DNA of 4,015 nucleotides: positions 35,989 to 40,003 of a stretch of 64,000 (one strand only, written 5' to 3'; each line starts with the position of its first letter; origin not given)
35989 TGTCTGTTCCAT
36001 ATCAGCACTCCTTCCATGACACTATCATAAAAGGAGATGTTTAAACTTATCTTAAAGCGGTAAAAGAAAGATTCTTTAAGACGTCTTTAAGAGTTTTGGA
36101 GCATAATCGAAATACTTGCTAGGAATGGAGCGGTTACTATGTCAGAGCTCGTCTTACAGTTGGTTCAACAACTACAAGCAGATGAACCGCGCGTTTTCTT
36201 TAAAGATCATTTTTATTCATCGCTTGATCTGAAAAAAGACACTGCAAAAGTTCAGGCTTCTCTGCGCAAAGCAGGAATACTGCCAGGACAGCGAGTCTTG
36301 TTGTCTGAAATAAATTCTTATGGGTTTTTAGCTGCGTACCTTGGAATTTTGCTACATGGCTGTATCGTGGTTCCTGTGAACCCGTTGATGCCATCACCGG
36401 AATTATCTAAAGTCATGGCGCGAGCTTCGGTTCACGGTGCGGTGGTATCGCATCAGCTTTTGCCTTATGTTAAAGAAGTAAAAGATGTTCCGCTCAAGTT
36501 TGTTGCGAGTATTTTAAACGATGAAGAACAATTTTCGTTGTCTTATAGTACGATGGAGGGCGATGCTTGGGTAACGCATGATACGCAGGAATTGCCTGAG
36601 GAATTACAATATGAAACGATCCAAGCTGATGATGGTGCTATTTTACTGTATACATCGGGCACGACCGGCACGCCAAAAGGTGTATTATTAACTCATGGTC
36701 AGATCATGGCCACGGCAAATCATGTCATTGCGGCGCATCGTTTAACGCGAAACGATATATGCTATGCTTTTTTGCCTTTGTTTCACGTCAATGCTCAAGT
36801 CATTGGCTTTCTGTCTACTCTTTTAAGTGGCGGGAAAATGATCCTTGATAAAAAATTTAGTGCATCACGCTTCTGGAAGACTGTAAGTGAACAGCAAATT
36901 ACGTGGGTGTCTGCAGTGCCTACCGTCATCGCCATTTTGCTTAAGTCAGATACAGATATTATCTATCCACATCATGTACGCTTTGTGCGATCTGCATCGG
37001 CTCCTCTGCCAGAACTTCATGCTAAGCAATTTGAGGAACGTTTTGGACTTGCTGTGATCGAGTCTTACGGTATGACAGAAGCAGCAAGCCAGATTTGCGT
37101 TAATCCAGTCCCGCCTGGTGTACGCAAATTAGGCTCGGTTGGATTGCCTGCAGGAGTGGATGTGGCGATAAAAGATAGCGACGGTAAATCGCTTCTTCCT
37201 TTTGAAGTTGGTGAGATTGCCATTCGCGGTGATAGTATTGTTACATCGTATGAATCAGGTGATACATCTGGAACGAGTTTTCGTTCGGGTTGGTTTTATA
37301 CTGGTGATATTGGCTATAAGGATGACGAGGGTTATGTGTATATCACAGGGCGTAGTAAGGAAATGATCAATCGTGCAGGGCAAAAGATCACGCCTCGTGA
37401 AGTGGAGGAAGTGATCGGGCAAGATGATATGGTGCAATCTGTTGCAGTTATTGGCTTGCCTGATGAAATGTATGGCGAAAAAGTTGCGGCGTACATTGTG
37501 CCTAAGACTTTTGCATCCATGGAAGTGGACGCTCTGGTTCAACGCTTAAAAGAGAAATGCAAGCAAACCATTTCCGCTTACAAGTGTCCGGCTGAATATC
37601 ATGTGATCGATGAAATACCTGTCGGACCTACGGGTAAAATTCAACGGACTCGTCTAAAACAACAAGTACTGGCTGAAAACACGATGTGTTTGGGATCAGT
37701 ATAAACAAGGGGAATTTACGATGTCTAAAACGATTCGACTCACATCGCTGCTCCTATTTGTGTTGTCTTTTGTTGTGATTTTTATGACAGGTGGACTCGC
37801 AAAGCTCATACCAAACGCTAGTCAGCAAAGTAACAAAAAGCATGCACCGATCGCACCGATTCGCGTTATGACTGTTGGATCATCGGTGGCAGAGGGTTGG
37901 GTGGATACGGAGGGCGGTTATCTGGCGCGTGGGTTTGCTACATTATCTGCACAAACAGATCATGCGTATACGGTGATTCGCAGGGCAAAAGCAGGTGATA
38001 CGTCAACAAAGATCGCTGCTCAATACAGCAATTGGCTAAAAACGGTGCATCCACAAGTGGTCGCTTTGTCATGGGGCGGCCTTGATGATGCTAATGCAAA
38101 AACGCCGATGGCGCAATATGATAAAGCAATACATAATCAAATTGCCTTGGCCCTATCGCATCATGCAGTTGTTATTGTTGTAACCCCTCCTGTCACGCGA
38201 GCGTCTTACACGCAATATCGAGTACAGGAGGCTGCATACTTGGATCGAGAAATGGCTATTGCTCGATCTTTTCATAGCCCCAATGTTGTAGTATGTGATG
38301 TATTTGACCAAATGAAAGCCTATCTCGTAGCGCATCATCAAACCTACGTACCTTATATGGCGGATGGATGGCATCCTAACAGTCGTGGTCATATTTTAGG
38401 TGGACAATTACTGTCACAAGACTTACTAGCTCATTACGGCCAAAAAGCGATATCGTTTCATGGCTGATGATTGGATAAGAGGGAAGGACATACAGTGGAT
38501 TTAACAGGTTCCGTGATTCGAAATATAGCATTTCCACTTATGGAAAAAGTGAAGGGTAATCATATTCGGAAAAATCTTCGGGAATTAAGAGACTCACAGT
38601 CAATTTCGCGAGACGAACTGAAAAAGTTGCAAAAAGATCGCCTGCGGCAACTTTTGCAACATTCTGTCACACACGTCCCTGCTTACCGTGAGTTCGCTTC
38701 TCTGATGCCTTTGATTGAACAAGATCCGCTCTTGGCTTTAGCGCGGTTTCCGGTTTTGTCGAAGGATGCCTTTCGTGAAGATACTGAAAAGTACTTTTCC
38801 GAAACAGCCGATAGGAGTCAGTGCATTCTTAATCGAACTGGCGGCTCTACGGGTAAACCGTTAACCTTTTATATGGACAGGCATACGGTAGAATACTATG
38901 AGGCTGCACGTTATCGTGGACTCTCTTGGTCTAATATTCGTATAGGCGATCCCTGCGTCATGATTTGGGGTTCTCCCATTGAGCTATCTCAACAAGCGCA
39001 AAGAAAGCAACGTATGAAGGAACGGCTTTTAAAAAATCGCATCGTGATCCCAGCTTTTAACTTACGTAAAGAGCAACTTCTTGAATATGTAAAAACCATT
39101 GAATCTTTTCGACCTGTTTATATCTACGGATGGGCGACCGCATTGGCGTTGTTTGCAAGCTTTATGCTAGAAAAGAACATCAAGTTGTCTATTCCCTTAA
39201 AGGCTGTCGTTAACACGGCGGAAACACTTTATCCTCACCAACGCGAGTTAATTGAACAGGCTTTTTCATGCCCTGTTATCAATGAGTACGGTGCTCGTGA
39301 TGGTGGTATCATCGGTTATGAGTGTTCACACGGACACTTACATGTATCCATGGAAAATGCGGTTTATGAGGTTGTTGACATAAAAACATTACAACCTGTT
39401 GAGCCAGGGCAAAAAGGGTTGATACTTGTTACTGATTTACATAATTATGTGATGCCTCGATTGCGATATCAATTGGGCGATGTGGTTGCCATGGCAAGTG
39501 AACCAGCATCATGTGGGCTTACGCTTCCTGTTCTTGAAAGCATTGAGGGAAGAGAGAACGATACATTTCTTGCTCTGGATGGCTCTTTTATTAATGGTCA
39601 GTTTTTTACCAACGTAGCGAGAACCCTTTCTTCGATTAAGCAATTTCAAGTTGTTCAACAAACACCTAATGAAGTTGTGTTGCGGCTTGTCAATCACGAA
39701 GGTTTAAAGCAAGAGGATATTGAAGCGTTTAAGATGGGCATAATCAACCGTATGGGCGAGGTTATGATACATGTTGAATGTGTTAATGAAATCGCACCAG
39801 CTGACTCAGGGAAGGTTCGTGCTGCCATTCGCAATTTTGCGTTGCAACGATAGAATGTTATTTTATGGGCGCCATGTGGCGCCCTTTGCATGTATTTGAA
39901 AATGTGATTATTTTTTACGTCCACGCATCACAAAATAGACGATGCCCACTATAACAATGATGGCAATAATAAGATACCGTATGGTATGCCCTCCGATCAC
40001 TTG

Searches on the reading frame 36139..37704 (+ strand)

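Call 57: search_protein_families(library=ncbifam, proteins=[window:36139-37704:+], max_evalue=1e-10)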
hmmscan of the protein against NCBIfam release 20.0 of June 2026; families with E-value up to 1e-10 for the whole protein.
window:36139-37704:+ (521 aa): 104 families (the best 25 are shown)
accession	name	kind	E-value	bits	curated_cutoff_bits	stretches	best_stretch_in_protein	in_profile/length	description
NF004837.0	PRK06187.1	subfamily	1e-106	357.3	476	1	13-514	21-526/531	long-chain-fatty-acid--CoA ligase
NF004511.1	PRK05852.1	equivalog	1.4e-99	334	650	1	30-509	31-503/505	FadD7 family fatty acid--CoA ligase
NF006181.0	PRK08314.1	subfamily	1.2e-82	277.9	705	1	14-512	38-556/563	long-chain-fatty-acid--CoA ligase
NF004808.0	PRK06155.1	equivalog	2.1e-82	277.1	722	1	6-515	27-527/542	ATP-dependent acyl-CoA ligase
NF005702.0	PRK07514.1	subfamily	2e-79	267.3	558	1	9-510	10-500/506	malonyl-CoA synthase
NF006182.0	PRK08316.1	subfamily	6.7e-78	262.4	663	1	14-510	25-517/523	fatty acyl-CoA synthetase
NF005714.0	PRK07529.1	subfamily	1.1e-76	258.6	632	1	36-512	74-578/640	acyl-CoA synthetase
NF004114.0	PRK05605.1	equivalog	9.2e-76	255.4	766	1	149-514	206-573/575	long-chain-fatty-acid--CoA ligase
NF005947.1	PRK08008.1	equivalog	1.4e-74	251.5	651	1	26-507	38-518/518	crotonobetaine/carnitine-CoA ligase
NF005307.0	PRK06839.1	equivalog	5.6e-74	249.6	748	1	30-510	32-493/496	o-succinylbenzoate--CoA ligase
NF002966.0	PRK03640.1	equivalog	7.2e-74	249.1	556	1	151-510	128-480/483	o-succinylbenzoate--CoA ligase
NF005676.0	PRK07470.1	equivalog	2.9e-72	244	774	1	11-515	31-534/544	acyl-CoA synthetase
TIGR01923.1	menE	equivalog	6.7e-72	242.7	330.15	1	30-505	4-441/442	o-succinylbenzoate--CoA ligase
NF004758.0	PRK06087.1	equivalog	7.6e-68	229.2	736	1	25-511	52-536/548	medium-chain fatty-acid--CoA ligase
NF052269.1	Staph_lig_FadD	equivalog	1.4e-67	228.1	650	1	22-510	24-493/499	long-chain-fatty-acid--CoA ligase FadD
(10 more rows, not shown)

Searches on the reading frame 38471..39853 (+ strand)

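Call 57: search_protein_families(library=ncbifam, proteins=[window:38471-39853:+], max_evalue=1e-10)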
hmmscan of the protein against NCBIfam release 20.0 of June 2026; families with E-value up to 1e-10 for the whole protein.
window:38471-39853:+ (460 aa): 7 families
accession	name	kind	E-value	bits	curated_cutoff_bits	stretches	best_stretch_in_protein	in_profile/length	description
NF045666.1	DVU1553_fam_AMP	equivalog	2.4e-30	105.7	300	1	41-361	14-330/331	DVU_1553 family AMP-dependent CoA ligase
NF041878.1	paak_haloarch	equivalog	2e-25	89.3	700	1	41-367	4-330/427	phenylacetate--CoA ligase PaaK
TIGR02304.1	aden_form_hyp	equivalog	3.5e-21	75.7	251.9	1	201-410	174-379/430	F390 synthetase-related protein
NF053551.1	FlxY_rubin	equivalog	2.5e-17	62.7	520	1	284-406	245-370/424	flexirubin biosynthesis putative acyl-CoA ligase FlxY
TIGR02155.1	PA_CoA_ligase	equivalog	7e-17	61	646.3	1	45-371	3-325/422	phenylacetate--CoA ligase PaaK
NF041217.1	BagE_FevW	exception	6.3e-16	58.4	800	1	243-357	194-307/424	bagremycin/ferroverdin synthetase BagE/FevW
TIGR03335.1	F390_ftsA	equivalog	9.2e-11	41.1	458.7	0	42-324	6-287/445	coenzyme F390 synthetase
